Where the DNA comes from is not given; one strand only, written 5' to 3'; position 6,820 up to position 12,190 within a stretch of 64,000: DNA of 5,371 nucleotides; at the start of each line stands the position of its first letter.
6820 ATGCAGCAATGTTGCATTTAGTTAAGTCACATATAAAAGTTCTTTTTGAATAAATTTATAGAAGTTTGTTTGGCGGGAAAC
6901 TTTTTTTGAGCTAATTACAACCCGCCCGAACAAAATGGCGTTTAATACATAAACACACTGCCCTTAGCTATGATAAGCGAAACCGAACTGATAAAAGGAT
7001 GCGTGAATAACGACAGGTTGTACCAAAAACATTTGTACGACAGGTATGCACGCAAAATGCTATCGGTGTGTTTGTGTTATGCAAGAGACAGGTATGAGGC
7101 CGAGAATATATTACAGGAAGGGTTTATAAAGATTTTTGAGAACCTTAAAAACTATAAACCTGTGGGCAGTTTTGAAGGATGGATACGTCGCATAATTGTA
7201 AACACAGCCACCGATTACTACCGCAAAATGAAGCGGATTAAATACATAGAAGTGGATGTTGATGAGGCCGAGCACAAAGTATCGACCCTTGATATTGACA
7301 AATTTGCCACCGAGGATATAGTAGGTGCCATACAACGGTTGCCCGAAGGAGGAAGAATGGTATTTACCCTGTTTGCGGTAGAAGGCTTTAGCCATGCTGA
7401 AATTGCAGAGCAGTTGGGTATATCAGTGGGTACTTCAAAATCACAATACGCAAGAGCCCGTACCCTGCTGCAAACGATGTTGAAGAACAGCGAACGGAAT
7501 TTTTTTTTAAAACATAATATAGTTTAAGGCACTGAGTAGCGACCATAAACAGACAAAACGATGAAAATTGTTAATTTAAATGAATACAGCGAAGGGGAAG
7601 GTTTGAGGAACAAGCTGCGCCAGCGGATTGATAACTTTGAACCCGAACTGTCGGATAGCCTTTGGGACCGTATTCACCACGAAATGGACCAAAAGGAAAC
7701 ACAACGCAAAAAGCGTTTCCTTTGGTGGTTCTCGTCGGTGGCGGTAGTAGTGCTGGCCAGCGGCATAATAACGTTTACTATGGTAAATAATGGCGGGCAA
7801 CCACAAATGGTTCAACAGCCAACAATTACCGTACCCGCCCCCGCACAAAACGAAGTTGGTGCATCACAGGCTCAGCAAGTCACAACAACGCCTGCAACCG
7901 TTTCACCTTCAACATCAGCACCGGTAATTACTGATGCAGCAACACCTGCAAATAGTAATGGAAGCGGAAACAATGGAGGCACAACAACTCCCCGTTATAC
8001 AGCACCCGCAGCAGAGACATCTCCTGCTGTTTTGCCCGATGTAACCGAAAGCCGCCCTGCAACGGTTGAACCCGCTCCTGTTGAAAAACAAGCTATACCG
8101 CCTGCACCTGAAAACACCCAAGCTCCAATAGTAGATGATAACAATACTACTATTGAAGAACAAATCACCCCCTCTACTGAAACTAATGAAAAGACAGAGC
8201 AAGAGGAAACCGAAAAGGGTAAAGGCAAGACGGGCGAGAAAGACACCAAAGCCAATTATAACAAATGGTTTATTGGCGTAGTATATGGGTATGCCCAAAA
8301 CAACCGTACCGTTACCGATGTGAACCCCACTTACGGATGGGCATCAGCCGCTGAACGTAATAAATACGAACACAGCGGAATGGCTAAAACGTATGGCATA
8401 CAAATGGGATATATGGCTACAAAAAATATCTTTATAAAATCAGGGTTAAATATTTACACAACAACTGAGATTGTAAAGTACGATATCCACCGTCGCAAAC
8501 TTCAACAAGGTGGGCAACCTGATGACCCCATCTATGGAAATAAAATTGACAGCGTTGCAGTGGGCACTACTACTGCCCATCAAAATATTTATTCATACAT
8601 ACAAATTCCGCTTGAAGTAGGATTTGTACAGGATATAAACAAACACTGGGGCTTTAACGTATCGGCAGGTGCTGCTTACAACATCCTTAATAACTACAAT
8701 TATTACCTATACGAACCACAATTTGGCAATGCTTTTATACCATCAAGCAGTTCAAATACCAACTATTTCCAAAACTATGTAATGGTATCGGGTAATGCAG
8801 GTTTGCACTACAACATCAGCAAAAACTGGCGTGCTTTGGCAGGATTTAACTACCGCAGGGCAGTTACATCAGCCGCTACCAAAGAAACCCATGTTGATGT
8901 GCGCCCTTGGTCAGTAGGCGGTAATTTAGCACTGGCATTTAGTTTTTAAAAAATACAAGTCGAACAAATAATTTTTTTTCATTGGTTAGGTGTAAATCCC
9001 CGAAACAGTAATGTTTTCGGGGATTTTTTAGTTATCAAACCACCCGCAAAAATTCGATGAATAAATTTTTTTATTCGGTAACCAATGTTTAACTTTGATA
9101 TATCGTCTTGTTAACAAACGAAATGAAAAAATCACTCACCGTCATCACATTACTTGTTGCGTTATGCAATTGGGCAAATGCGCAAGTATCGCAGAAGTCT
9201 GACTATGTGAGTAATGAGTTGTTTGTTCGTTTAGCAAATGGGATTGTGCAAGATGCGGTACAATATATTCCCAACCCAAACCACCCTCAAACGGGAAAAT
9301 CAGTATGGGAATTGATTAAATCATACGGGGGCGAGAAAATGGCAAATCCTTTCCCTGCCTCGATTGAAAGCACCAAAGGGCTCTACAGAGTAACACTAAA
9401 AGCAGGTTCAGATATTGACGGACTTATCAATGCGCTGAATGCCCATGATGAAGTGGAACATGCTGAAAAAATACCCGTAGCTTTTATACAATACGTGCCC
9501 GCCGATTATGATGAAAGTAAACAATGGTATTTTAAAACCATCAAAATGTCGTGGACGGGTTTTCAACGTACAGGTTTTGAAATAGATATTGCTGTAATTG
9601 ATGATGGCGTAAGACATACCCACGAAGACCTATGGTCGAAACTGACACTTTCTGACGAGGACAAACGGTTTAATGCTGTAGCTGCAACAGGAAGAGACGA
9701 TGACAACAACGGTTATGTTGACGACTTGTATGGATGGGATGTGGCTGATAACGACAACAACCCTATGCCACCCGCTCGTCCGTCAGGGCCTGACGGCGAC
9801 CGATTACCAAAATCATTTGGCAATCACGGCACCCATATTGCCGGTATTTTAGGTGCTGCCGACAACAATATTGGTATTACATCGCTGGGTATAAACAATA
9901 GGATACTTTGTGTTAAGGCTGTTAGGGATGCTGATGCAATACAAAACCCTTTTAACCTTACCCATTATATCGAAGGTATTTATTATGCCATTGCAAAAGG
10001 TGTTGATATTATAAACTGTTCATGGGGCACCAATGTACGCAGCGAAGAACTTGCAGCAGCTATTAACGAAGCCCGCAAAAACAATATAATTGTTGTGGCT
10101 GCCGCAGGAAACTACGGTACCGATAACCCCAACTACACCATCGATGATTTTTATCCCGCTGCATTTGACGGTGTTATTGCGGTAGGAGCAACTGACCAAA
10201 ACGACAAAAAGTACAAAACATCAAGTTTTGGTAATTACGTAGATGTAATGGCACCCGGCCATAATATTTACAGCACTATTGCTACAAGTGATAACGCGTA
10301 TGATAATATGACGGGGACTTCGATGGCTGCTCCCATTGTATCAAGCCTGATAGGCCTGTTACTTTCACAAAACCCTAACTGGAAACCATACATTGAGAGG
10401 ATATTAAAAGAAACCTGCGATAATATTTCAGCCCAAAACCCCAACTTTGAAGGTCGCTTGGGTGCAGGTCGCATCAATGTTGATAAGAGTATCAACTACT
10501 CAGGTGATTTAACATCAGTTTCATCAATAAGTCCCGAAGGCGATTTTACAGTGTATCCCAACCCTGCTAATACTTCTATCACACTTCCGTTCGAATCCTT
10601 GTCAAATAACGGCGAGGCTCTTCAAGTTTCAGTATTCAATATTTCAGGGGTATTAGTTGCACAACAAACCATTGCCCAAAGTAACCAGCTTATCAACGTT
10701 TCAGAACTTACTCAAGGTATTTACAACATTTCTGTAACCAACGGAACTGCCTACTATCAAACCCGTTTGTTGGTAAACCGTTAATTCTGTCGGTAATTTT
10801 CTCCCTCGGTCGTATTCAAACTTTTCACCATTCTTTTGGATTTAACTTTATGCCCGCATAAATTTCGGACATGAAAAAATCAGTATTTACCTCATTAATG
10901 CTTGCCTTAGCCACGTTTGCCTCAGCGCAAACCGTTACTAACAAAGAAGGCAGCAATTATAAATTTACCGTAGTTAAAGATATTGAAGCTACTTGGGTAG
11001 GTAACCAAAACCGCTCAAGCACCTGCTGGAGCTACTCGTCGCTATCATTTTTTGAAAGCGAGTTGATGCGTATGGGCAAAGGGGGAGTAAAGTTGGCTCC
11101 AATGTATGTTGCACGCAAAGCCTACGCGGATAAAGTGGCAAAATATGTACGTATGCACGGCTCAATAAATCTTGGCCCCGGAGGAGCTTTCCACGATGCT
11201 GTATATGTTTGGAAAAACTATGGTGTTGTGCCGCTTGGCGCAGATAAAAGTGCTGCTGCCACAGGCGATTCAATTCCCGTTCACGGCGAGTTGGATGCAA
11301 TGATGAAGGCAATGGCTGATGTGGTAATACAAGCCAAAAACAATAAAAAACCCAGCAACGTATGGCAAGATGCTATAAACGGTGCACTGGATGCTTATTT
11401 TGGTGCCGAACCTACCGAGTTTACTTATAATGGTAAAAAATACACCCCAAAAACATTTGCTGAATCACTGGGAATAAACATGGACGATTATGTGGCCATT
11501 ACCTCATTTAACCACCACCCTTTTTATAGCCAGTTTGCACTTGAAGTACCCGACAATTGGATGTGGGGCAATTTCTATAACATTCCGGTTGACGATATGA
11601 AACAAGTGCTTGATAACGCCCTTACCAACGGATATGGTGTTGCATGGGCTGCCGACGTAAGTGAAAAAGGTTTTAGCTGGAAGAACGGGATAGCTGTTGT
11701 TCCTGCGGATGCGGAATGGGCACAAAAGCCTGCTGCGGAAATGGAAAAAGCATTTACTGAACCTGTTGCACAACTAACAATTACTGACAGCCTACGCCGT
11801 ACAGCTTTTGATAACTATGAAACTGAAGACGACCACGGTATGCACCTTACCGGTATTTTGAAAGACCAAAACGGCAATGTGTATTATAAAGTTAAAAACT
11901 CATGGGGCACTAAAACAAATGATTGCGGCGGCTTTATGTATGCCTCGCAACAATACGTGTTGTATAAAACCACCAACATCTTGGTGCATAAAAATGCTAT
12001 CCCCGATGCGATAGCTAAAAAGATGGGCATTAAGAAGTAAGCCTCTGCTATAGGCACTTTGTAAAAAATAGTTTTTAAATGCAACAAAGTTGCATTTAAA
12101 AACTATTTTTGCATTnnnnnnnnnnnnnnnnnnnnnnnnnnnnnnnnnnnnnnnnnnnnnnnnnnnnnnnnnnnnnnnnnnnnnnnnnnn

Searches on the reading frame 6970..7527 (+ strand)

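Call 3: search_protein_families(library=pfam, proteins=[window:6970-7527:+], max_evalue=0.01)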
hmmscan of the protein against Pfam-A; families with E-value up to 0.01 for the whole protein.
window:6970-7527:+ (185 aa): 5 families
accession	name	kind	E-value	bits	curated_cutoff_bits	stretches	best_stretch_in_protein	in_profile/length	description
PF08281.18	Sigma70_r4_2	-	1.4e-16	60.3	25.7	1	116-166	3-53/54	Sigma-70, region 4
PF04542.20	Sigma70_r2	-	6.1e-15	55.2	24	1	22-89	1-70/71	Sigma-70 region 2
PF04545.22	Sigma70_r4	-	3e-07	30.3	24.1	1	120-167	1-48/50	Sigma-70, region 4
PF07638.17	Sigma70_ECF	-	9.6e-05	22.8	21.1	1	93-171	104-183/185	ECF sigma factor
PF22233.2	PhyR_sigma-like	-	0.0057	16.9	27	0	129-152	9-32/50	Response regulator PhyR, sigma-like domain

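Call 4: search_protein_families(library=ncbifam, proteins=[window:6970-7527:+], max_evalue=0.01)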
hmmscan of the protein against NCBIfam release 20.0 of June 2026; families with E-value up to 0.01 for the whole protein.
window:6970-7527:+ (185 aa): 93 families (the best 25 are shown)
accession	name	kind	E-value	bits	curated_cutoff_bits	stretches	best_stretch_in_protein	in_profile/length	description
TIGR02985.1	Sig70_bacteroi1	subfamily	4.6e-27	95.2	126.4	1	20-169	4-160/162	RNA polymerase sigma-70 factor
TIGR02937.1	sigma70-ECF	superfamily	1.4e-26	93.1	42.9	1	21-171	5-165/165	sigma-70 family RNA polymerase sigma factor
NF008888.0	PRK11922.1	equivalog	3.9e-24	85.6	204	1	3-173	16-198/231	RNA polymerase sigma factor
TIGR02959.1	SigZ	equivalog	1.5e-23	83.5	168.65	1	39-173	17-150/170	RNA polymerase sigma factor SigZ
NF009171.0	PRK12518.1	equivalog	2.6e-23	82.8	208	1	2-173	12-186/191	RNA polymerase sigma factor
TIGR02983.1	SigE-fam_strep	subfamily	3.5e-23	82.3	141.55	1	22-173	11-160/162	SigE family RNA polymerase sigma factor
NF007215.0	PRK09637.1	equivalog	5.1e-23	82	212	1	21-173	5-156/181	RNA polymerase sigma factor SigZ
NF009174.0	PRK12522.1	equivalog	5.2e-23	81.9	217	1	20-173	6-169/175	RNA polymerase sigma factor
NF004113.0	PRK05602.1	equivalog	9.7e-23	80.9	208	1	4-175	32-205/211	RNA polymerase sigma factor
TIGR02947.1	SigH_actino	hypoth_equivalog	3.1e-22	79.2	251.55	1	26-175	20-183/193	RNA polymerase sigma-70 factor, TIGR02947 family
NF007225.0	PRK09643.1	equivalog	4.6e-22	78.7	190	1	3-175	13-186/204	RNA polymerase sigma factor SigM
NF007229.0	PRK09647.1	equivalog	1.3e-21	77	265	1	34-175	61-206/220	RNA polymerase sigma factor SigE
NF006930.0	PRK09415.1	subfamily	6.9e-21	74.9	198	1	19-173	18-177/179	RNA polymerase factor sigma C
NF007216.0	PRK09638.1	equivalog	8.5e-21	74.5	194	1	3-172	4-175/180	RNA polymerase sigma factor SigY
NF008891.0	PRK11924.1-5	subfamily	8.9e-21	74.8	259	1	21-172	7-164/171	RNA polymerase sigma factor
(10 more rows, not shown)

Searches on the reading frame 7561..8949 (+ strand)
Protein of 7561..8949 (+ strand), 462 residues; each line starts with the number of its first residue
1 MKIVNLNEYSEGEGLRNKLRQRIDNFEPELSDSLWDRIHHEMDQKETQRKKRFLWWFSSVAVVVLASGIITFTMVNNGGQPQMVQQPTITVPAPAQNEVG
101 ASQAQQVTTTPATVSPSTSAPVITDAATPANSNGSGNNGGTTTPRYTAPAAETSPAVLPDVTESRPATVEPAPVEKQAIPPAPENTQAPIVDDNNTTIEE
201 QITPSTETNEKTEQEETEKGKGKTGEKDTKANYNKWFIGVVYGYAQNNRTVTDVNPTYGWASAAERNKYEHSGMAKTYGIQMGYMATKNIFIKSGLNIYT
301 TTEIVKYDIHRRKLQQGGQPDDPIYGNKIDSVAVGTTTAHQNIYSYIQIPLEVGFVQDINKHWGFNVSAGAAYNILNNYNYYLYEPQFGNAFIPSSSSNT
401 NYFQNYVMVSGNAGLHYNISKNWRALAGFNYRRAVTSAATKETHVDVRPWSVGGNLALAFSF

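Call 3: search_protein_families(library=pfam, proteins=[window:7561-8949:+], max_evalue=0.01)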
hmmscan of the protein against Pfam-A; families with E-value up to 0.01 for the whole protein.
window:7561-8949:+ (462 aa): 2 families
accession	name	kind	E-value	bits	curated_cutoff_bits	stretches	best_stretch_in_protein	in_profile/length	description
PF10814.13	CwsA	-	0.0012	19.6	26.7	1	43-84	80-121/134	Cell wall synthesis protein CwsA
PF13505.12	OMP_b-brl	-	0.0033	18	28.7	0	244-453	14-170/175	Outer membrane protein beta-barrel domain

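Call 4: search_protein_families(library=ncbifam, proteins=[window:7561-8949:+], max_evalue=0.01)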
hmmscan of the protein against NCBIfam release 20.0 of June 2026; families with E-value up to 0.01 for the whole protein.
window:7561-8949:+ (462 aa): 1 family
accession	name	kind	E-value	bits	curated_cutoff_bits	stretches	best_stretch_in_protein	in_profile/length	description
NF033761.1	gliding_GltJ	equivalog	3.7e-05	23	450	1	46-235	364-546/671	adventurous gliding motility protein GltJ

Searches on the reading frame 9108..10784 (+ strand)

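Call 55: search_protein_families(library=ncbifam, proteins=[window:9108-10784:+], max_evalue=0.00001)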
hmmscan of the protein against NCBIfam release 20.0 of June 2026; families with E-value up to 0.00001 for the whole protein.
window:9108-10784:+ (558 aa): 7 families
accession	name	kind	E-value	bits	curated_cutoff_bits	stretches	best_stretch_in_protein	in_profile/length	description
TIGR03921.1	T7SS_mycosin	equivalog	4.1e-40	138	278.75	1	239-465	51-288/353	type VII secretion-associated serine protease mycosin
NF033595.1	denti_PrtP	equivalog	8.4e-34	117.1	300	1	287-463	327-503/606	dentilisin complex serine proteinase subunit PrtP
TIGR03895.1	protease_PatA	subfamily_domain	1.3e-24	86.9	421.05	1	240-464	1-227/606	PatA/PatG family cyanobactin maturation protease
NF049966.1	QH_SP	equivalog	5.8e-15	55.2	165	1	288-435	77-209/219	subtilisin-like serine protease QhpE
NF051851.1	AtpSerPepEprS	equivalog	1.6e-14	53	1700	1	239-423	117-322/988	autotransporter serine peptidase EprS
TIGR04183.1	Por_Secre_tail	domain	1.1e-11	44.5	23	1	482-557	1-72/72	T9SS type A sorting domain-containing protein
NF038113.1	T9SSA_dep_M36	equivalog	1.5e-09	36.6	885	1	478-557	791-869/869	T9SS-dependent M36 family metallopeptidase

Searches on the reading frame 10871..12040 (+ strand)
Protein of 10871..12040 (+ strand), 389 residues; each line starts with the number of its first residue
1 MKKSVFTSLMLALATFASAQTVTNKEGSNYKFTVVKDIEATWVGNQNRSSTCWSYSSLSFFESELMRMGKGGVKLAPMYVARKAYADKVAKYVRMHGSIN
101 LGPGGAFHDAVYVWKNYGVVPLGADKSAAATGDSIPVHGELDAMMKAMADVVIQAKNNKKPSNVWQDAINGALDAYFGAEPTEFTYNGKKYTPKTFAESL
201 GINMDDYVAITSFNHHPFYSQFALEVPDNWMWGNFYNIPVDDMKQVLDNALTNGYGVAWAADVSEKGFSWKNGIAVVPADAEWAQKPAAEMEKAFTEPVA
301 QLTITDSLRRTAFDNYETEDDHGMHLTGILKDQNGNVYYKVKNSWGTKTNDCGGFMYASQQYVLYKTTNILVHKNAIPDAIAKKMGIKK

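Call 55: search_protein_families(library=ncbifam, proteins=[window:10871-12040:+], max_evalue=0.00001)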
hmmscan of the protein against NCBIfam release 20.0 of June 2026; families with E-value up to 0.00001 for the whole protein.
window:10871-12040:+ (389 aa): 0 families

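Call 75: search_protein_families(library=pfam, proteins=[window:10871-12040:+], max_evalue=0.001)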
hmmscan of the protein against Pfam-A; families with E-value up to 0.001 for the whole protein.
window:10871-12040:+ (389 aa): 2 families
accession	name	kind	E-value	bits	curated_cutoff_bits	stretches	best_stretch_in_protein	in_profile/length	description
PF03051.21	Peptidase_C1_2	-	9.3e-17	61.4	22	1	103-385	135-424/438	Peptidase C1-like family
PF00112.29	Peptidase_C1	-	5.5e-05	23.8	20.7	0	318-359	164-203/220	Papain family cysteine protease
